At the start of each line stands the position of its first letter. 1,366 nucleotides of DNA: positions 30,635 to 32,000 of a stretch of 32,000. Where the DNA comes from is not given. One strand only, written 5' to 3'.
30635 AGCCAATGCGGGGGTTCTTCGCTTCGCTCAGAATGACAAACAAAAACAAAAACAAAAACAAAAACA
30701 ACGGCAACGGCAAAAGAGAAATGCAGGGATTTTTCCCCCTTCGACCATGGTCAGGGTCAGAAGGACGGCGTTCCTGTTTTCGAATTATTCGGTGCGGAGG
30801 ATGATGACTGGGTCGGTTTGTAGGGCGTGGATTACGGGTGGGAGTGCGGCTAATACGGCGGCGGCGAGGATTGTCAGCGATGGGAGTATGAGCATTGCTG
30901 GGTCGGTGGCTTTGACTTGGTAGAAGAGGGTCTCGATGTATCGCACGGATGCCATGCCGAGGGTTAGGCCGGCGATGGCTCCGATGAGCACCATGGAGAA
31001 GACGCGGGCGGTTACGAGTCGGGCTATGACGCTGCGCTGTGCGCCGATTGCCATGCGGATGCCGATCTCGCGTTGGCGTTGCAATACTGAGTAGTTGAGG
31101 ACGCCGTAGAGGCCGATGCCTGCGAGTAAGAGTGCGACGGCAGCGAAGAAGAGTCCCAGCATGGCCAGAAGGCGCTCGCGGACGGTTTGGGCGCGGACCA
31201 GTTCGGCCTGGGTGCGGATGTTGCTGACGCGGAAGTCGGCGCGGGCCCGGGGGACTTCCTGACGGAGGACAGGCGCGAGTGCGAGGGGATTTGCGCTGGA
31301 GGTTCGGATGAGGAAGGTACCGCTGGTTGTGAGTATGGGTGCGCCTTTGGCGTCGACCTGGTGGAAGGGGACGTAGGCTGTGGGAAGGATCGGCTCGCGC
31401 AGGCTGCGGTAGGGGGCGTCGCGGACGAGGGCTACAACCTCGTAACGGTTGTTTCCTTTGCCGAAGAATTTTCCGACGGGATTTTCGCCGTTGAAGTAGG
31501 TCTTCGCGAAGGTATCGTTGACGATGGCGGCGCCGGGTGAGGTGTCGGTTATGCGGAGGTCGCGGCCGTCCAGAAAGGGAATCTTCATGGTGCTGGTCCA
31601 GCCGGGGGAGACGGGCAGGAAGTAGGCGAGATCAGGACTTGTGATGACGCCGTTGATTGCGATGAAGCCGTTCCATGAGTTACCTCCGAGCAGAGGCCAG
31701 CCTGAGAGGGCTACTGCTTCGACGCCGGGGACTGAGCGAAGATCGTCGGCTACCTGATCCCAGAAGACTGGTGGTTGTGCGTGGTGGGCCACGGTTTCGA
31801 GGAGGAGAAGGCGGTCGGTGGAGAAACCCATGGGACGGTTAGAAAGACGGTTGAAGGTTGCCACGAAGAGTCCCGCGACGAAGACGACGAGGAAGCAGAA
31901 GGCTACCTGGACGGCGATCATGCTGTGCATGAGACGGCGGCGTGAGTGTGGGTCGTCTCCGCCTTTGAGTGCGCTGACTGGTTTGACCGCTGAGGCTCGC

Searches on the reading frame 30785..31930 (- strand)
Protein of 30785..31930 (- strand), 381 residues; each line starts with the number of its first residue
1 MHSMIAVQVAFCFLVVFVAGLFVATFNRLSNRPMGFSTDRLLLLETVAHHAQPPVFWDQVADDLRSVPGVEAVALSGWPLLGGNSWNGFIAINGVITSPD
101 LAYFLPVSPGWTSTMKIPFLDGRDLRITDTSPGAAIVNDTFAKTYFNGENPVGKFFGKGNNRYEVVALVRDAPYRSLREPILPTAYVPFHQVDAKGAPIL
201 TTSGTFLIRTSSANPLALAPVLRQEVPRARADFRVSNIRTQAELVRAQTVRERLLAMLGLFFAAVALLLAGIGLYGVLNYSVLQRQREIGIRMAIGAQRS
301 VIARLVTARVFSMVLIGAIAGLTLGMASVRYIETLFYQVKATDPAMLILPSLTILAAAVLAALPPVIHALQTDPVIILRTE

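Call 7: search_protein_families(library=pfam, proteins=[window:30785-31930:-], max_evalue=0.001)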
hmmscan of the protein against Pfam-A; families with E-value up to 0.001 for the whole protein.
window:30785-31930:- (381 aa): 1 family
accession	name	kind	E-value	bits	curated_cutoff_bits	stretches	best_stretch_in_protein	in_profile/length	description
PF02687.27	FtsX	-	9.4e-13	48.7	25.5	1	261-373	2-119/120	FtsX-like permease C-terminal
